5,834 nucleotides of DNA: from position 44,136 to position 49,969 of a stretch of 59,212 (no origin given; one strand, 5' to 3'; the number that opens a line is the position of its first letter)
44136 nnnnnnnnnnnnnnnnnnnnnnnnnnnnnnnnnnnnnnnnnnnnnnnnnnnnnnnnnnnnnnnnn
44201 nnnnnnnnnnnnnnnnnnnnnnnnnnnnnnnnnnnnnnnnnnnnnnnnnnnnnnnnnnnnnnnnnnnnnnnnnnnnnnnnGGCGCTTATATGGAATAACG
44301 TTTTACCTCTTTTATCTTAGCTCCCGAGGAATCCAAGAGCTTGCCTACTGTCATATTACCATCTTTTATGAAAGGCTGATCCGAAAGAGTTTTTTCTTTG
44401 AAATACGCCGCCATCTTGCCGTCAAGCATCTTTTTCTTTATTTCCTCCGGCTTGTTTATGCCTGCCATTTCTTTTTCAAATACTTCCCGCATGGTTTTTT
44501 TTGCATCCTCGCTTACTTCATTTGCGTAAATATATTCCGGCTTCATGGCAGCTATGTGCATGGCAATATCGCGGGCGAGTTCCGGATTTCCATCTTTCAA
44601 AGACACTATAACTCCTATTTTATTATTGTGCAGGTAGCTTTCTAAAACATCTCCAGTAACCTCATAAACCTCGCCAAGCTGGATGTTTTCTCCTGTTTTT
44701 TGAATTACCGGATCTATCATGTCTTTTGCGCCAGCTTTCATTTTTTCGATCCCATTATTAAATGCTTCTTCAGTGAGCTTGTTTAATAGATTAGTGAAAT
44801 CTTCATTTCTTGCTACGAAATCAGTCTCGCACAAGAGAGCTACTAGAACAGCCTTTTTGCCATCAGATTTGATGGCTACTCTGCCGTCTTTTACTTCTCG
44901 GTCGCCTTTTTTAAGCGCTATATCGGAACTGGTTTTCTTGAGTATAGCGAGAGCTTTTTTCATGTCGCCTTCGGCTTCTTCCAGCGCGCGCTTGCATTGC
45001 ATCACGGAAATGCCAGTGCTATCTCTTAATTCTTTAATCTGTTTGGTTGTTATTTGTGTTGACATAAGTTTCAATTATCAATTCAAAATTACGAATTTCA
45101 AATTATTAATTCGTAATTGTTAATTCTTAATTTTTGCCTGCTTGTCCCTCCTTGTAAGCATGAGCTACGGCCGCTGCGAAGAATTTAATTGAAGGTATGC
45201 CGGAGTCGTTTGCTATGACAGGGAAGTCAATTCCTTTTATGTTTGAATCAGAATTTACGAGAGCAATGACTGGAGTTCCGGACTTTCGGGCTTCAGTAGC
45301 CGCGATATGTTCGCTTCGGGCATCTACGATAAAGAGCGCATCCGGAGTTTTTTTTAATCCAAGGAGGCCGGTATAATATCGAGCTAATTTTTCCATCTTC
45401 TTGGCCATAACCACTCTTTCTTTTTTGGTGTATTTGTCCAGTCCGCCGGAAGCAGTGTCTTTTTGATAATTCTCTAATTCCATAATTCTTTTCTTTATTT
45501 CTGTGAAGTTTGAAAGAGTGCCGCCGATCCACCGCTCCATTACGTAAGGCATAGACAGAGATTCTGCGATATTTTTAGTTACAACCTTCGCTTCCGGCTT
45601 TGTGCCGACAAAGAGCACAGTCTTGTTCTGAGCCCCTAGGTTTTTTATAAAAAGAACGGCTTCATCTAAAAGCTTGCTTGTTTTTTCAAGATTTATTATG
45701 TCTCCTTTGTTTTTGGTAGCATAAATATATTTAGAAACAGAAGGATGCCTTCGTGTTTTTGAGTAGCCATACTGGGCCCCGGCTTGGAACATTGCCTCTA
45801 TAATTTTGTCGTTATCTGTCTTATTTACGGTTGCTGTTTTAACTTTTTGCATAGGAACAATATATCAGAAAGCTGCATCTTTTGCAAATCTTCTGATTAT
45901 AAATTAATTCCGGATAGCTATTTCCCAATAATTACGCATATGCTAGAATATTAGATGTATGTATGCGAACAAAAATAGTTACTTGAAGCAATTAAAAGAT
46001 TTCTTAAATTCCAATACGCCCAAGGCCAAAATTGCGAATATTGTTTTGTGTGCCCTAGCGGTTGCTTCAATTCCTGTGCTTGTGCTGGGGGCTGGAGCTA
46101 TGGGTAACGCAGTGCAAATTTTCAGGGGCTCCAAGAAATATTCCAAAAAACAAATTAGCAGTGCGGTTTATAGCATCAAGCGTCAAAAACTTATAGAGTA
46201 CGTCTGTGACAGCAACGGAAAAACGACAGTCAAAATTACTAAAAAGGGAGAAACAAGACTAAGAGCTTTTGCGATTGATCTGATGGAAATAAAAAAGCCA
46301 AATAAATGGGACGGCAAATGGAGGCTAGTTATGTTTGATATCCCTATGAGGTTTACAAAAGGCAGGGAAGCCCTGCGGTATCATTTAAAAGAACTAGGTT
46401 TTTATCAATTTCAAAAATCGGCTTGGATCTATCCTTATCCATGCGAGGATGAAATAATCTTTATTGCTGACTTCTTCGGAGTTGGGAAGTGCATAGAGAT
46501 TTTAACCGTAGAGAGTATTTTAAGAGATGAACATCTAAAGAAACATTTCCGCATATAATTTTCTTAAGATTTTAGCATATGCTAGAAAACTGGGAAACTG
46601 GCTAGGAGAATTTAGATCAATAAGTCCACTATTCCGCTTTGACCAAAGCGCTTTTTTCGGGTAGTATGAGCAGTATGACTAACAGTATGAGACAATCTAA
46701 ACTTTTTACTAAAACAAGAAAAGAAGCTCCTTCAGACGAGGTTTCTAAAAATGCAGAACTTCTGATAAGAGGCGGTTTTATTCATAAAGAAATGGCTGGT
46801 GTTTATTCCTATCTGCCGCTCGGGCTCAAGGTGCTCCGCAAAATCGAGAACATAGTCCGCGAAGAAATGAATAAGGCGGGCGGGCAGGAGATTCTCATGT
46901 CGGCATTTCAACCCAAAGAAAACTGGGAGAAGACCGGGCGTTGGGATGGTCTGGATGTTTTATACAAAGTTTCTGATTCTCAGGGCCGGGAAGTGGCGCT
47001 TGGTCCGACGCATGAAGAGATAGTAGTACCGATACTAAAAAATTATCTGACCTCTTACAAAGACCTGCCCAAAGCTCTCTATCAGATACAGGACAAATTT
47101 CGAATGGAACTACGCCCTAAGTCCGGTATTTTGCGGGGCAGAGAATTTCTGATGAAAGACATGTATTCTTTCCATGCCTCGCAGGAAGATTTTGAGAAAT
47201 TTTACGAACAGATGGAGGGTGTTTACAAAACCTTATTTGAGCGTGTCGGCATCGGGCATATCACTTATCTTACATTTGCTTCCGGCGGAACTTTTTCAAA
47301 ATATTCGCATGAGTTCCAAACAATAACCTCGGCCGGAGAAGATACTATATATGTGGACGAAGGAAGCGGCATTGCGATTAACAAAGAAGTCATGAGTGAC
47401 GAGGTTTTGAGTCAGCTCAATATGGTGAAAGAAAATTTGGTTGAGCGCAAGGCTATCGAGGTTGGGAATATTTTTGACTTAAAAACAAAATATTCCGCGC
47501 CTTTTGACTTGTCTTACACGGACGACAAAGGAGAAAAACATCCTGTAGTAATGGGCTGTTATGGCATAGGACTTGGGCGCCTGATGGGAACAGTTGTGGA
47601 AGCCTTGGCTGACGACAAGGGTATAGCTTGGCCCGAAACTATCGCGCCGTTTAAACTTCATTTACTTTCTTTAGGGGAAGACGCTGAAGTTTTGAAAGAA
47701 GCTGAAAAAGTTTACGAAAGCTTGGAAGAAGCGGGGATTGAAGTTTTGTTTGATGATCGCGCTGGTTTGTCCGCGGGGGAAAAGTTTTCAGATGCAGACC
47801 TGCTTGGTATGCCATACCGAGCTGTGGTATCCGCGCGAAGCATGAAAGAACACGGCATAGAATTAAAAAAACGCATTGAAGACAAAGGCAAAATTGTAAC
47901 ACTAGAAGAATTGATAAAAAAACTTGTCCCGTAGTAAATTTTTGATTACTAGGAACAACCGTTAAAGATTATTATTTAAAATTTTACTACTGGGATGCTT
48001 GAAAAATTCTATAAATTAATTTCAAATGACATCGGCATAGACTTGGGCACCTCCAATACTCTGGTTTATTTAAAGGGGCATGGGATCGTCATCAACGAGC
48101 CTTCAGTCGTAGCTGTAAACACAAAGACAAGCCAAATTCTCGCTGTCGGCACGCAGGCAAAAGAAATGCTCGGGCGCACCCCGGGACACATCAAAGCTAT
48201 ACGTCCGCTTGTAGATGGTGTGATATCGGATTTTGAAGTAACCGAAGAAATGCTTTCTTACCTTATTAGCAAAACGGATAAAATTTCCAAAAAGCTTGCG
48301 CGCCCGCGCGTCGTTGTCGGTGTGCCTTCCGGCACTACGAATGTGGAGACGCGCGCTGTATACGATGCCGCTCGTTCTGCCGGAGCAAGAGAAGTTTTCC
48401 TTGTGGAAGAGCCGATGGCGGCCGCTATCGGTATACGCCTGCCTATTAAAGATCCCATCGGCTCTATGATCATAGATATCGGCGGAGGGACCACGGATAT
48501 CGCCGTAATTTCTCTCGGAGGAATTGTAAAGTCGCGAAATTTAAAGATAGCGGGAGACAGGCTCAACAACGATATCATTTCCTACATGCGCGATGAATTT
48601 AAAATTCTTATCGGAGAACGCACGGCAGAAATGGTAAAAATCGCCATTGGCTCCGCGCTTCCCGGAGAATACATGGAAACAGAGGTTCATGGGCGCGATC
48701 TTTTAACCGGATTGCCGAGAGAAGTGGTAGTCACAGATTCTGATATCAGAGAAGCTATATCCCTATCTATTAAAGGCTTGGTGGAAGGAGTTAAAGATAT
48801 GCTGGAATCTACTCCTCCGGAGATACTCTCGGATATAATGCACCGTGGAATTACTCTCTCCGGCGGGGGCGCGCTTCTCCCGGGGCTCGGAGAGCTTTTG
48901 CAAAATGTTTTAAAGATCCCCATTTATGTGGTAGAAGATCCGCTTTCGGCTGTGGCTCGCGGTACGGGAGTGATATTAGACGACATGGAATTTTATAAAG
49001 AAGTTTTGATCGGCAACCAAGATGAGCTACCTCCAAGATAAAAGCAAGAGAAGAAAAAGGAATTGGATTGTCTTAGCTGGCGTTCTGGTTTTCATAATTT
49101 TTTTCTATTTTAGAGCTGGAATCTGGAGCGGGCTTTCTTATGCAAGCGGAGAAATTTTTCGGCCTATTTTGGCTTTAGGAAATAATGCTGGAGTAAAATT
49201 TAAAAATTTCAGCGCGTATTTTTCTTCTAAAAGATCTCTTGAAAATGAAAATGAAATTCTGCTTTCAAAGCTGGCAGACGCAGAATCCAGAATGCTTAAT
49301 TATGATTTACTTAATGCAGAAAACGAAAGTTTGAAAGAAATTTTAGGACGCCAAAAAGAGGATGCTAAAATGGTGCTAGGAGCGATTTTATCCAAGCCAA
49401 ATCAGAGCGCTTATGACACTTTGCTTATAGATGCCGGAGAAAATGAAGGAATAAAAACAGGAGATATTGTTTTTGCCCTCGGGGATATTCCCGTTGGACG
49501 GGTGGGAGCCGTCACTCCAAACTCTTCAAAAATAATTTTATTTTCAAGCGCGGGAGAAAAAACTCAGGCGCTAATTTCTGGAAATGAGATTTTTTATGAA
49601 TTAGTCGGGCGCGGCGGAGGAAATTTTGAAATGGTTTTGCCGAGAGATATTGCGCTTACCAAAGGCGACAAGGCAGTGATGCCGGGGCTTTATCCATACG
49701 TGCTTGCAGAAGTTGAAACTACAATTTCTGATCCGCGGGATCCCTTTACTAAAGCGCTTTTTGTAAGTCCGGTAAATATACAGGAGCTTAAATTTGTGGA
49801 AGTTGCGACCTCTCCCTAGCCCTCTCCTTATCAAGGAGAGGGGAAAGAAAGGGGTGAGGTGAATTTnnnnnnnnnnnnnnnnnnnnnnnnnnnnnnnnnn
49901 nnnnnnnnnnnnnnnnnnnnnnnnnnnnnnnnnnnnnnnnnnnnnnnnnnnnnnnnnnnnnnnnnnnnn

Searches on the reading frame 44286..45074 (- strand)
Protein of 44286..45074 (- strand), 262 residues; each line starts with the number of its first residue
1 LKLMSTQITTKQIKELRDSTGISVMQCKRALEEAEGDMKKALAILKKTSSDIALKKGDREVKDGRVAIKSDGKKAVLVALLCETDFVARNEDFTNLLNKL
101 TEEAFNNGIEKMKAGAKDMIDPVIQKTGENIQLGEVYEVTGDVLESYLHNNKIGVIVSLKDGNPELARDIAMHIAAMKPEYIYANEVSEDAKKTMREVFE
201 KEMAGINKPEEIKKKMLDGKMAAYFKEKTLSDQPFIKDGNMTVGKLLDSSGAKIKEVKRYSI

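Call 69: search_protein_families(library=pfam, proteins=[window:44286-45074:-], max_evalue=0.001)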
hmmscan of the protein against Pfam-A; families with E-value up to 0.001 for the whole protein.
window:44286-45074:- (262 aa): 3 families
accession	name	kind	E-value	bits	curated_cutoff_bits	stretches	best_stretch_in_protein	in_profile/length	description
PF00889.24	EF_TS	-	1.2e-52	178.9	27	1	75-261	1-201/204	Elongation factor TS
PF25025.1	EF-Ts_N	-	1.1e-05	25.7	33.2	1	7-47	11-52/60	Elongation factor Ts, mitochondrial, N-terminal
PF22566.2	UBA_8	-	4.6e-05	23.5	26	1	13-43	7-37/46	UBA-like domain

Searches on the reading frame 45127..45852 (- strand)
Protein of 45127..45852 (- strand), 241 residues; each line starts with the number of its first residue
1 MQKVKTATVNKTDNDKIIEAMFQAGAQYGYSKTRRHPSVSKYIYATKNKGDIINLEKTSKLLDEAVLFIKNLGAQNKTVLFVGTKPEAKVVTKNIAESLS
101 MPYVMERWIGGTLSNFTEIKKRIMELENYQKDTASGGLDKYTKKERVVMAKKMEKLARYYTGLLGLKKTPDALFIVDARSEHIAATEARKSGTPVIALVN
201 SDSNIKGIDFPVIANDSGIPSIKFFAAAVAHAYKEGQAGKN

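Call 69: search_protein_families(library=pfam, proteins=[window:45127-45852:-], max_evalue=0.001)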
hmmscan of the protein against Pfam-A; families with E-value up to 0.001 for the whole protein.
window:45127-45852:- (241 aa): 1 family
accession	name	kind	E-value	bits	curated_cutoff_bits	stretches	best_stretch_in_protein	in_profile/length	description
PF00318.25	Ribosomal_S2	-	1.2e-62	211.4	26.1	1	21-236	1-216/216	Ribosomal protein S2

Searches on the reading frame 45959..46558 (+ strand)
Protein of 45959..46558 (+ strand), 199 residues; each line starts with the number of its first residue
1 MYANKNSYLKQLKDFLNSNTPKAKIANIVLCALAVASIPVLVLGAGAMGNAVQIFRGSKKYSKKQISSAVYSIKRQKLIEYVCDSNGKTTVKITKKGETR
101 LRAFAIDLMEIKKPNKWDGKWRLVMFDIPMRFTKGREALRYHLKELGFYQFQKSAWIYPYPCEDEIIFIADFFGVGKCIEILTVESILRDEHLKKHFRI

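Call 69: search_protein_families(library=pfam, proteins=[window:45959-46558:+], max_evalue=0.001)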
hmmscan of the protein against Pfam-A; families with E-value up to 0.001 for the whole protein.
window:45959-46558:+ (199 aa): 1 family
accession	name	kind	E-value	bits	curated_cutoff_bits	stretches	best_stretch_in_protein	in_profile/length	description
PF20803.2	PaaX_M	-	7.7e-20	71.2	24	1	115-188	2-75/83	PaaX protein central Cas2-like domain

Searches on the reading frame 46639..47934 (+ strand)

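Call 69: search_protein_families(library=pfam, proteins=[window:46639-47934:+], max_evalue=0.001)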
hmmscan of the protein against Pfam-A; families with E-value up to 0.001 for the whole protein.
window:46639-47934:+ (431 aa): 2 families
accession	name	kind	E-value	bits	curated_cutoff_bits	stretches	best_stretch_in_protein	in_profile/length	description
PF00587.30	tRNA-synt_2b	-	2.6e-30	106.3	29.3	1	109-321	1-177/179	tRNA synthetase class II core domain (G, H, P, S and T)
PF03129.25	HGTP_anticodon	-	4.4e-16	59.2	21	1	343-429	5-91/94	Anticodon binding domain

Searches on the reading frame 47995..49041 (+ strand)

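Call 69: search_protein_families(library=pfam, proteins=[window:47995-49041:+], max_evalue=0.001)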
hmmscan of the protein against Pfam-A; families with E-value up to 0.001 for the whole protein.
window:47995-49041:+ (348 aa): 6 families
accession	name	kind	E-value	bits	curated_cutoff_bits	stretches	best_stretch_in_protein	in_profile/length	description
PF06723.19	MreB_Mbl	-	1.1e-133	445.6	27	1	10-333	1-324/327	MreB/Mbl protein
PF14450.12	FtsA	-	1.6e-13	51.6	31.8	1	159-314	2-111/127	Cell division protein FtsA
PF00012.26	HSP70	-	8.1e-11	41.3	20.6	1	82-204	113-240/599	Hsp70 protein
PF00022.25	Actin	-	2.7e-09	36.6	27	1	36-201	31-190/410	Actin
PF11104.14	PilM_2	-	6.6e-06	25.7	27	0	158-226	183-243/340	Type IV pilus assembly protein PilM;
PF06277.17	EutA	-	0.00029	20.3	27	1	159-212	147-204/475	Ethanolamine utilisation protein EutA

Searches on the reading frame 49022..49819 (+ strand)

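Call 69: search_protein_families(library=pfam, proteins=[window:49022-49819:+], max_evalue=0.001)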
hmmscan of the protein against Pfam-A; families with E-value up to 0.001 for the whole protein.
window:49022-49819:+ (265 aa): 1 family
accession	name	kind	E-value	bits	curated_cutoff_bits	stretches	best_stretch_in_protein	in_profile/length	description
PF04085.20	MreC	-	9.4e-12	45.4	28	1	123-261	2-145/147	Rod shape-determining protein MreC, barrel core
